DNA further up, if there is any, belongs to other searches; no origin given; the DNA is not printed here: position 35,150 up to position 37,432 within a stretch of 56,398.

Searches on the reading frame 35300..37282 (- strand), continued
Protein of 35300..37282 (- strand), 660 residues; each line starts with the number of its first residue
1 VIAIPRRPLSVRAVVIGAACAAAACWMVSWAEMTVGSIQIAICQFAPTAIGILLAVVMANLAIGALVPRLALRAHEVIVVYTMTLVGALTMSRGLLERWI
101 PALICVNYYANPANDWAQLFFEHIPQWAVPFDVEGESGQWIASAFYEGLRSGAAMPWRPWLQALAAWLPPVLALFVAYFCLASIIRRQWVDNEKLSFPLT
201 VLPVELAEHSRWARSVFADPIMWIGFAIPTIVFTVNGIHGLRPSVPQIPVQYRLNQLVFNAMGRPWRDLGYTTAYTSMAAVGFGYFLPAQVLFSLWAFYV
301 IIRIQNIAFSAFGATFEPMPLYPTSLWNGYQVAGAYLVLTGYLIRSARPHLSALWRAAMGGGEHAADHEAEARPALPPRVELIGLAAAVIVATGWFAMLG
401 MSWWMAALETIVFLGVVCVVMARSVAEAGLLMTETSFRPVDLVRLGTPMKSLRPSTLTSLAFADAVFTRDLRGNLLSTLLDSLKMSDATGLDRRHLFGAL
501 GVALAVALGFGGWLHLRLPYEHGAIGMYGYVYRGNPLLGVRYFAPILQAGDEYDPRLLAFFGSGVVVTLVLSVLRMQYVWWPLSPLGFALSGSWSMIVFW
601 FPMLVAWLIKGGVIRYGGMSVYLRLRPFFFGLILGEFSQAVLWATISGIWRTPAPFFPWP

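Call 56: search_protein_families(library=pfam, alignment_id=A3, max_evalue=10)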
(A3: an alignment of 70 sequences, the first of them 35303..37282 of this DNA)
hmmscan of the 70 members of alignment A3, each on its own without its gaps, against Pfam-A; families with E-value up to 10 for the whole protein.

A. member 1, window:35303-37282:- (660 aa): 2 families
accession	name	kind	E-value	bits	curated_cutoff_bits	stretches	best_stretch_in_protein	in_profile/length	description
PF20581.3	DUF6785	-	2.7e-130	435.7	25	1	11-523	2-498/498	Family of unknown function (DUF6785)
PF20580.3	DUF6784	-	2.8e-28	98.5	26.4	1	560-654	3-97/101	Domain of unknown function (DUF6784)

B. families by the number of members that match (of 70 scanned): 36 families (the first 25 are shown)
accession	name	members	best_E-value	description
PF20581.3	DUF6785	70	3e-172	Family of unknown function (DUF6785)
PF20580.3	DUF6784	70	3e-36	Domain of unknown function (DUF6784)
PF25288.1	PIEZO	1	0.019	Piezo-type mechanosensitive ion channel homolog domain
PF14880.11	COX14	1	0.033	Cytochrome oxidase c assembly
PF03419.18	Peptidase_U4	1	0.034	Sporulation factor SpoIIGA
PF18336.7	Tudor_FRX1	1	0.057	Fragile X messenger ribonucleoprotein 1, Tudor domain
PF19762.4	DUF6249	1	0.063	Domain of unknown function (DUF6249)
PF24195.1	DUF7420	1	0.093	Family of unknown function (DUF7420)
PF13664.11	DUF4149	1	0.11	Domain of unknown function (DUF4149)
PF12304.13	BCLP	1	0.13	Beta-casein like protein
PF11807.13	UstYa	1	0.14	Mycotoxin biosynthesis protein UstYa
PF10947.13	DUF2628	1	0.15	Protein of unknown function (DUF2628)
PF19037.6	Fuz_longin_2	1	0.19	Second Longin domain of FUZ, MON1 and HPS1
PF20788.2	YuA_Gp49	1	0.22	YuA phage, Gp49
PF11057.13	Cortexin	1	0.28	Cortexin of kidney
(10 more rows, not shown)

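Call 61: find_homologous_proteins(query=P0160, max_evalue=0.00001)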
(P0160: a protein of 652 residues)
Query P0160 (652 aa): 205 proteins with E <= 0.00001 among 8000 candidates; the best 120 are listed.
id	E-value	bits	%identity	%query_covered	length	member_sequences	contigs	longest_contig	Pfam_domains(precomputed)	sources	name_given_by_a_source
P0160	0.0e+0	1507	100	100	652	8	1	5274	PF20580.4,PF20581.4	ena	-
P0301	0.0e+0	1218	80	100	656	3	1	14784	PF20580.4,PF20581.4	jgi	-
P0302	1.4e-260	885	57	100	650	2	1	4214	PF20580.4,PF20581.4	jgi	-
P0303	5.3e-258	876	58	99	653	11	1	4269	PF20580.4,PF20581.4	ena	-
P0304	1.3e-254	865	57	100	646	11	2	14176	PF20580.4,PF20581.4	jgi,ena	-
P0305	2.5e-254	864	58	99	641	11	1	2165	PF20580.4,PF20581.4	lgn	-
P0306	1.0e-251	855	58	99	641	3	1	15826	PF20580.4,PF20581.4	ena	-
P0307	2.7e-251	854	57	100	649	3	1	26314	PF20580.4,PF20581.4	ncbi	-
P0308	8.4e-249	846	57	99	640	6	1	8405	PF20580.4,PF20581.4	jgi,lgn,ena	-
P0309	5.7e-247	840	55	99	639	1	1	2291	PF20580.4,PF20581.4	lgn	-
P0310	6.6e-245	833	56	99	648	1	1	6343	PF20580.4,PF20581.4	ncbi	-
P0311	6.2e-238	810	56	99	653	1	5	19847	PF20580.4,PF20581.4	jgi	-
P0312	9.9e-238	809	56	99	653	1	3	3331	PF20580.4,PF20581.4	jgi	-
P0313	4.5e-236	804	55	99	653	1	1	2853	PF20580.4,PF20581.4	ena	-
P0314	7.4e-235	800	56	99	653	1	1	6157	PF20580.4,PF20581.4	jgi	-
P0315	6.9e-234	797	55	99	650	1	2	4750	PF20580.4,PF20581.4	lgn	-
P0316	1.8e-233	795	55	99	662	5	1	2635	PF20580.4,PF20581.4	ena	-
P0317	2.2e-232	792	55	99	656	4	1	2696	PF20580.4,PF20581.4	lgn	-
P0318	2.3e-232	791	56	98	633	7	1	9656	PF20580.4,PF20581.4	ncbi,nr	ncbi:hypothetical protein H8E77_12655 [bacterium]|nr:hypothetical protein [bacterium]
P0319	1.2e-231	789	54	99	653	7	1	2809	PF20580.4,PF20581.4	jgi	jgi:hypothetical protein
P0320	1.4e-230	786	60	87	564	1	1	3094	PF20580.4,PF20581.4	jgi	jgi:hypothetical protein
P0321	2.7e-230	785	54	99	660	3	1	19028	PF20580.4,PF20581.4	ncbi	ncbi:DUF6785 family protein [Candidatus Poribacteria bacterium]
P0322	3.0e-226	771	53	99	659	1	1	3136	PF20580.4,PF20581.4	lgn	-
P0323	8.7e-226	770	53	99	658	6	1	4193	PF20580.4,PF20581.4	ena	-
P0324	3.1e-225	768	53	99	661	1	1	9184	PF20580.4,PF20581.4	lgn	-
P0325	4.5e-223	761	52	99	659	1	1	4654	PF20580.4,PF20581.4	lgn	-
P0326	2.5e-221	755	53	100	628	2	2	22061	PF20580.4,PF20581.4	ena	-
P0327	2.4e-218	745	53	98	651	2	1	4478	PF20580.4,PF20581.4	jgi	jgi:hypothetical protein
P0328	9.3e-205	700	51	99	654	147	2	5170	PF20580.4,PF20581.4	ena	-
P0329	1.3e-203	696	51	99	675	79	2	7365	PF20580.4,PF20581.4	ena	-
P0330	5.0e-199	681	54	87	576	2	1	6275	PF20580.4,PF20581.4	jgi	-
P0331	5.0e-183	628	46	98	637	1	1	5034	PF20580.4,PF20581.4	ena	-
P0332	9.3e-183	628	54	79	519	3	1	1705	PF20580.4,PF20581.4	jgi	jgi:hypothetical protein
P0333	1.6e-181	624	45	99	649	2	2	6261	PF20580.4,PF20581.4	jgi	-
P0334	1.9e-175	603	50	90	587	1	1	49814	PF20580.4,PF20581.4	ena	-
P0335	4.2e-174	599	49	90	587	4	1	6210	PF20580.4,PF20581.4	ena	-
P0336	2.5e-169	583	43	99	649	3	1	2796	PF20580.4,PF20581.4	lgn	-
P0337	1.2e-168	581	50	85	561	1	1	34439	PF20580.4,PF20581.4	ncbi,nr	ncbi:TPA: hypothetical protein EYG59_18345 [Candidatus Poribacteria bacterium]|nr:hypothetical prote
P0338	4.8e-166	572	43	100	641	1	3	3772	PF20580.4,PF20581.4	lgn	-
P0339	6.1e-166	572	43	99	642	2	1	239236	PF20580.4,PF20581.4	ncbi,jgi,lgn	-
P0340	2.4e-165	570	43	99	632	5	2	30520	PF20580.4,PF20581.4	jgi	jgi:hypothetical protein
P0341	2.7e-164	567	43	99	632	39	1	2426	PF20580.4,PF20581.4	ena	-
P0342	5.1e-163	562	41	100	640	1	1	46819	PF20580.4,PF20581.4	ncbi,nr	ncbi:hypothetical protein GF312_17815 [Candidatus Poribacteria bacterium]|nr:hypothetical protein [C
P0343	2.0e-162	560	41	100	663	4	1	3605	PF20580.4,PF20581.4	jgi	-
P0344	2.5e-162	560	43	100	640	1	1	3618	PF20580.4,PF20581.4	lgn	-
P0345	2.1e-160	554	42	100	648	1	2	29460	PF20580.4,PF20581.4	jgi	-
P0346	5.3e-160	552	41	99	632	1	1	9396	PF20580.4,PF20581.4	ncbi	ncbi:MAG: DUF6785 family protein [bacterium]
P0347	9.1e-159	548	42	100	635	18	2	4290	PF20580.4,PF20581.4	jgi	-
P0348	6.0e-157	542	50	78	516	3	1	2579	PF20581.4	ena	-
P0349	4.9e-156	539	40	100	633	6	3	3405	PF20580.4,PF20581.4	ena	-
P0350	5.7e-156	539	41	97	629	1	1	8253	PF20580.4,PF20581.4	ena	-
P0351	1.6e-154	534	41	100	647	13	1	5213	PF20580.4,PF20581.4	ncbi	-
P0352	6.8e-153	529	38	99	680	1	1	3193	PF20580.4,PF20581.4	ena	-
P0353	3.9e-151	523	40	96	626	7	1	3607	PF20580.4,PF20581.4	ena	-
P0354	5.7e-151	523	39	99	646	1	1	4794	PF20580.4,PF20581.4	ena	-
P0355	2.2e-150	521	40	100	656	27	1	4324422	PF20580.4,PF20581.4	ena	-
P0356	7.3e-149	516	39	100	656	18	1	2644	PF20580.4,PF20581.4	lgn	-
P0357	9.6e-149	515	40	100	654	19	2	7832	PF20580.4,PF20581.4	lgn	-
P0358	1.6e-148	514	39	100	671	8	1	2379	PF20580.4,PF20581.4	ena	-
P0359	2.7e-148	514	39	98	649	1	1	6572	PF20580.4,PF20581.4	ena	-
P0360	3.2e-148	513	39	98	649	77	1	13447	PF20580.4,PF20581.4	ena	-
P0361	6.2e-148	512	38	100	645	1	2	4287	PF20580.4,PF20581.4,PF03169.21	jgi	-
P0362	6.3e-148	512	38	100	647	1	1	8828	PF20580.4,PF20581.4,PF03169.21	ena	-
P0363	6.6e-144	499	37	100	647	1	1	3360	PF20580.4,PF20581.4,PF03169.21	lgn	-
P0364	8.0e-140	486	41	87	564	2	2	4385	PF20580.4,PF20581.4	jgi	-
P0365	2.1e-139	484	36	100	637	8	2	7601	PF20580.4,PF20581.4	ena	-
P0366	3.5e-138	480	55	60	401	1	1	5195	PF20581.4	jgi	-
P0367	4.9e-138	480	37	100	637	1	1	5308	PF20580.4,PF20581.4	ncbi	ncbi:DUF6785 family protein [Candidatus Poribacteria bacterium]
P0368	2.5e-137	477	36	100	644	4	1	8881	PF20580.4,PF20581.4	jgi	-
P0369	2.7e-135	471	38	98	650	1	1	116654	PF20580.4,PF20581.4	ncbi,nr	ncbi:MAG: hypothetical protein KatS3mg115_1441 [Candidatus Poribacteria bacterium]|nr:MAG: hypotheti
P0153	3.7e-133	464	36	99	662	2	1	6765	PF20580.4,PF20581.4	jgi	-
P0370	1.2e-131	459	36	100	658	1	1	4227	PF20580.4,PF20581.4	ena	-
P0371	2.1e-131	458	36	100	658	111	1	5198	PF20580.4,PF20581.4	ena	-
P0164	6.7e-125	436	36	99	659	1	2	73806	PF20580.4,PF20581.4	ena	-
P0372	4.7e-117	410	50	55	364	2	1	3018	PF20581.4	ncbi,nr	ncbi:MAG: hypothetical protein O3A46_15785, partial [Candidatus Poribacteria bacterium]|nr:hypotheti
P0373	1.5e-111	392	44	66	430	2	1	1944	PF20581.4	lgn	-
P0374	3.6e-110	388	34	99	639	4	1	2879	PF20580.4,PF20581.4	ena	-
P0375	1.6e-105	372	34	97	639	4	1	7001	PF20580.4,PF20581.4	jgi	jgi:hypothetical protein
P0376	2.2e-102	362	34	99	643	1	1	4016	PF20580.4,PF20581.4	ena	-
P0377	1.1e-100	356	31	98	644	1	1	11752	PF20580.4,PF20581.4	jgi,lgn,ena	-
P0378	1.4e-99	353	33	91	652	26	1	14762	PF20580.4,PF20581.4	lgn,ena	-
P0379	4.0e-99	351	36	79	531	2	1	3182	PF20580.4,PF20581.4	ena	-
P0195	4.0e-97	345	34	88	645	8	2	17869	PF20580.4,PF20581.4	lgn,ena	-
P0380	2.1e-96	342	34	91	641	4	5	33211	PF20580.4,PF20581.4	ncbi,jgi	-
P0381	8.5e-96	340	32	96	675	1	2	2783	PF20580.4,PF20581.4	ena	-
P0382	5.4e-95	338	32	96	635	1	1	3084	PF20580.4,PF20581.4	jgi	jgi:uncharacterized protein DUF6785/uncharacterized protein DUF6784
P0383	3.2e-94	335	33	92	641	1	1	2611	PF20580.4,PF20581.4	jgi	jgi:hypothetical protein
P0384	3.4e-94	335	30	93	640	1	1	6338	PF20580.4,PF20581.4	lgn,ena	-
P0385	1.7e-93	333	34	87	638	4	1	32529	PF20580.4,PF20581.4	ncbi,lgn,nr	ncbi:hypothetical protein FJZ31_25390 [Candidatus Poribacteria bacterium]|nr:hypothetical protein [C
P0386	1.3e-90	323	32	96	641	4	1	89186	PF20580.4,PF20581.4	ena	-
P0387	1.5e-90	323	31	98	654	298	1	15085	PF20580.4,PF20581.4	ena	-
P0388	5.1e-90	321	31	96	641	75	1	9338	PF20580.4,PF20581.4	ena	-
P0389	6.2e-90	321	31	98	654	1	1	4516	PF20580.4,PF20581.4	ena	-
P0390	6.3e-90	321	31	96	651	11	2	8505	PF20580.4,PF20581.4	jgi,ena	-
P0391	7.2e-90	321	30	99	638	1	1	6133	PF20580.4,PF20581.4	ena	-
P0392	1.3e-89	320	33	92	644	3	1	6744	PF20580.4,PF20581.4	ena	-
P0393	4.2e-89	318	35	70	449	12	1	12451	PF20580.4,PF20581.4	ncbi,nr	ncbi:hypothetical protein CMK11_03880 [Candidatus Poribacteria bacterium]|nr:hypothetical protein [C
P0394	3.4e-88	315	30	99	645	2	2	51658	PF20580.4,PF20581.4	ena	-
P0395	1.2e-87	313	33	98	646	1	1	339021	PF20580.4,PF20581.4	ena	-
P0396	3.4e-87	312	32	98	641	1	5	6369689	PF20580.4,PF20581.4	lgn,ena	-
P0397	5.9e-87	311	32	97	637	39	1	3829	PF20580.4,PF20581.4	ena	-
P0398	7.3e-87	311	31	99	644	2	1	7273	PF20580.4,PF20581.4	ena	-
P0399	9.5e-87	310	33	98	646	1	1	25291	PF20580.4,PF20581.4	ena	-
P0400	1.0e-86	310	33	98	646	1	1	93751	PF20580.4,PF20581.4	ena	-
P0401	1.0e-86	310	33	98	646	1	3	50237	PF20580.4,PF20581.4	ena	-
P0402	1.6e-86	310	33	98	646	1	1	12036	PF20580.4,PF20581.4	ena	-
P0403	1.9e-86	309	32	96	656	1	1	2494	PF20580.4,PF20581.4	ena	-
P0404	2.6e-86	309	33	98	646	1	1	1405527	PF20580.4,PF20581.4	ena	-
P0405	2.9e-86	309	33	98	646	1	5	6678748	PF20580.4,PF20581.4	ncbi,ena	-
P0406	3.2e-86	309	30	99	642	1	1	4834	PF20580.4,PF20581.4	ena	-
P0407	3.5e-86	308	33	98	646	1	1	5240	PF20580.4,PF20581.4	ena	-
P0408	6.7e-86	307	33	98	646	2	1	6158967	PF20580.4,PF20581.4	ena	-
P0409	1.1e-85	307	33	98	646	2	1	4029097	PF20580.4,PF20581.4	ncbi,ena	-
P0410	1.7e-85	306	31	97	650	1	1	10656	PF20580.4,PF20581.4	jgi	-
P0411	6.3e-85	304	32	98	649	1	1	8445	PF20580.4,PF20581.4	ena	-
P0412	1.4e-84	303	32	98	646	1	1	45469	PF20580.4,PF20581.4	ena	-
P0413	2.2e-84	302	33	98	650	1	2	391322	PF20580.4,PF20581.4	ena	-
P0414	2.4e-84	302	32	98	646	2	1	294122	PF20580.4,PF20581.4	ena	-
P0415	3.0e-84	302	32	98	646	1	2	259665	PF20580.4,PF20581.4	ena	-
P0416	3.8e-84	302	32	98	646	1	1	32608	PF20580.4,PF20581.4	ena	-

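Call 62: search_protein_families(library=pfam, proteins=[P0361, P0362, P0363, P0365, P0360, P0368], max_evalue=10)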
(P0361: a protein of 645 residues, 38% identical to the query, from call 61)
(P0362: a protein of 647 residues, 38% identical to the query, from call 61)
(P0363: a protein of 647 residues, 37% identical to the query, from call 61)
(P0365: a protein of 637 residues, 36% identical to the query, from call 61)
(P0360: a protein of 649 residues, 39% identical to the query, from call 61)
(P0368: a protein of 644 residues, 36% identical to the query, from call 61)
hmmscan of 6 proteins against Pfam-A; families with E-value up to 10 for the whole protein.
P0361 (645 aa): 6 families
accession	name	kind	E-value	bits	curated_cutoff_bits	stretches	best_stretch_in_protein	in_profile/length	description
PF20581.3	DUF6785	-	9.7e-153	509.7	25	1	14-509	1-498/498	Family of unknown function (DUF6785)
PF20580.3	DUF6784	-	2.4e-30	105.1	26.4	1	545-641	2-99/101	Domain of unknown function (DUF6784)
PF03169.20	OPT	-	1.1e-07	31.4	25.8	1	332-629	335-619/623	OPT oligopeptide transporter protein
PF11241.13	DUF3043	-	0.072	13.6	25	1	44-92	71-121/171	Protein of unknown function (DUF3043)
PF14015.11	DUF4231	-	0.14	13.1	24.7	1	4-98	8-97/103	Protein of unknown function (DUF4231)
PF15071.11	TMEM220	-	8.9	7.5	27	1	361-422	11-72/100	Transmembrane family 220, helix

P0362 (647 aa): 6 families
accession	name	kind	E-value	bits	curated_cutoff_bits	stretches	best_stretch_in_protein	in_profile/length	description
PF20581.3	DUF6785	-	9.8e-153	509.7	25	1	16-511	1-498/498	Family of unknown function (DUF6785)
PF20580.3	DUF6784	-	2.4e-30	105.1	26.4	1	547-643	2-99/101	Domain of unknown function (DUF6784)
PF03169.20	OPT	-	1e-07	31.5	25.8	1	334-631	335-619/623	OPT oligopeptide transporter protein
PF14015.11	DUF4231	-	0.059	14.2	24.7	1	2-100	4-97/103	Protein of unknown function (DUF4231)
PF11241.13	DUF3043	-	0.073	13.6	25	1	46-94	71-121/171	Protein of unknown function (DUF3043)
PF15071.11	TMEM220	-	9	7.5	27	1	363-424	11-72/100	Transmembrane family 220, helix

P0363 (647 aa): 3 families
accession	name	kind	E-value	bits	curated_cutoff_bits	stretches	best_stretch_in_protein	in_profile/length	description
PF20581.3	DUF6785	-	7.7e-150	500.1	25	1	16-511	1-498/498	Family of unknown function (DUF6785)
PF20580.3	DUF6784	-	1e-28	99.9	26.4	1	549-643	4-99/101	Domain of unknown function (DUF6784)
PF15071.11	TMEM220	-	0.023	15.8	27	1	358-424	9-72/100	Transmembrane family 220, helix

P0365 (637 aa): 3 families
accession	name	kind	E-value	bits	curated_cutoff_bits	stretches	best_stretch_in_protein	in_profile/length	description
PF20581.3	DUF6785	-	2.9e-146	488.4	25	1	10-501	1-498/498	Family of unknown function (DUF6785)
PF20580.3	DUF6784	-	1.4e-29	102.7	26.4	1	537-633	2-99/101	Domain of unknown function (DUF6784)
PF21415.2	SMK1_alpha_su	-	0.025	14.9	27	1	419-453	9-43/62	SMK1 alpha subunit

P0360 (649 aa): 4 families
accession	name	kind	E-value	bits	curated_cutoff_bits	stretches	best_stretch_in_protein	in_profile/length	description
PF20581.3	DUF6785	-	1.1e-135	453.4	25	1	15-512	3-498/498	Family of unknown function (DUF6785)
PF20580.3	DUF6784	-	8.8e-31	106.5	26.4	1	549-644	2-98/101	Domain of unknown function (DUF6784)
PF02529.20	PetG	-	1.2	9.4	23.7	1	17-36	9-29/36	Cytochrome B6-F complex subunit 5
PF10725.14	DUF2517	-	1.5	9.1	25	0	440-460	13-33/61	Protein of unknown function (DUF2517)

P0368 (644 aa): 3 families
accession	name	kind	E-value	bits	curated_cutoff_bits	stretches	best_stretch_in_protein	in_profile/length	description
PF20581.3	DUF6785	-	5e-146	487.5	25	1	13-508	1-498/498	Family of unknown function (DUF6785)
PF20580.3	DUF6784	-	2.5e-31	108.3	26.4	1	544-640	2-99/101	Domain of unknown function (DUF6784)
PF03169.20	OPT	-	8e-07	28.5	25.8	1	350-628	341-619/623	OPT oligopeptide transporter protein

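Call 64: find_encoding_contigs(protein=P0355, flank=7000, max_places=1)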
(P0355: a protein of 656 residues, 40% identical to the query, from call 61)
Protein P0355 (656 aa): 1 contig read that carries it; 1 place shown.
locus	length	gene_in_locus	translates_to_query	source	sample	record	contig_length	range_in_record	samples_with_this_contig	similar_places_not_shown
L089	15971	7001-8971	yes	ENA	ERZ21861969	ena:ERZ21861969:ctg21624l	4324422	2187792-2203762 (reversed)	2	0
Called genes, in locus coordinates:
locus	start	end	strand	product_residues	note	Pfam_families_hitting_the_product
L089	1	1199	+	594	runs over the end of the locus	PF20581:DUF6785, PF20580:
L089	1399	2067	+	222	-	PF00730:HhH-GPD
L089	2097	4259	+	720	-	-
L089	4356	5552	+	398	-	PF14306:PUA_2, PF01747:ATP-sulfurylase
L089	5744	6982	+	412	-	PF08240:ADH_N, PF16912:Glu_dehyd_C (faint), PF00107:ADH_zinc_N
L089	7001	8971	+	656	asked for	PF20581:DUF6785, PF20580:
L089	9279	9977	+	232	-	-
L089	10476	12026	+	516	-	PF09861:Lar_N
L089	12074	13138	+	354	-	PF01717:Meth_synt_2, PF08267:Meth_synt_1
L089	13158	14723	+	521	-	PF00004:AAA, PF07724:AAA_2, PF10431:ClpB_D2-small (faint)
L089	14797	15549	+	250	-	PF06778:Chlor_dismutase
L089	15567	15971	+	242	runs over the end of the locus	PF12730:ABC2_membrane_4 (weak), PF12698:ABC2_membrane_3, PF12679:ABC2_membrane_2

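Call 65: find_encoding_contigs(protein=P0339, flank=7000, max_places=1)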
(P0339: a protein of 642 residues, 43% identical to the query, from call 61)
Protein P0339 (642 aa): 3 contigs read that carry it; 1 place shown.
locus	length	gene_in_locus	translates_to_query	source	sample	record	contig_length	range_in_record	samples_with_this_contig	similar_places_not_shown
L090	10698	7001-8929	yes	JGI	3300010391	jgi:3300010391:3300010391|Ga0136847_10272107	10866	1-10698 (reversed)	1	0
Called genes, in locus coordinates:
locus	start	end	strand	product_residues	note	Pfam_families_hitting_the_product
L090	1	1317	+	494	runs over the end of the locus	?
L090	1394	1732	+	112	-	-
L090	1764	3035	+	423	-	PF13187:Fer4_9 (faint), PF12797:Fer4_2 (faint), PF12837:Fer4_6 (faint), PF13247:Fer4_11, PF12838:Fer4_7, PF13237:Fer4_10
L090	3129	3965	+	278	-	PF02613:Nitrate_red_del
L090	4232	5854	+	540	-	PF00034:Cytochrom_C, PF13442:Cytochrome_CBB3, PF00034:Cytochrom_C, PF13442:Cytochrome_CBB3 (weak), PF09459:EB_dh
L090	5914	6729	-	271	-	PF04951:Peptidase_M55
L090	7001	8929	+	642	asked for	PF20581:DUF6785, PF20580:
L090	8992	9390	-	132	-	PF01850:PIN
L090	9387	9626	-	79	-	PF02604:PhdYeFM_antitox (weak)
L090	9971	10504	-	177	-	-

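Call 66: find_encoding_contigs(protein=P0396, flank=7000, max_places=1)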
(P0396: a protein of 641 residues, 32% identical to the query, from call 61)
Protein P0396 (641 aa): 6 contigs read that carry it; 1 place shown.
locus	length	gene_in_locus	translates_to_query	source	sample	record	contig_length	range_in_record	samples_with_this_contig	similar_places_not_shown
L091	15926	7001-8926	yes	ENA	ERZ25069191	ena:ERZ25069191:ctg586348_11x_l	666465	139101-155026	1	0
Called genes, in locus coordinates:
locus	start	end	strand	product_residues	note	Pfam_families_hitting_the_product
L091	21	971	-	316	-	PF13385:Laminin_G_3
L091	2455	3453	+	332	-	-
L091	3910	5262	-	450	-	PF06792:UPF0261, PF23189:UPF0261_C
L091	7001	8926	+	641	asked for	PF20581:DUF6785, PF20580:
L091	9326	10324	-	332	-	-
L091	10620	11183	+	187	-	PF03193:RsgA_GTPase, PF01926:MMR_HSR1 (faint)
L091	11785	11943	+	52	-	PF12760:Zn_ribbon_IS1595 (weak)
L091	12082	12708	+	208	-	PF12762:DDE_Tnp_IS1595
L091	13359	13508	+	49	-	-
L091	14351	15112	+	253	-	-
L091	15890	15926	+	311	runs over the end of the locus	-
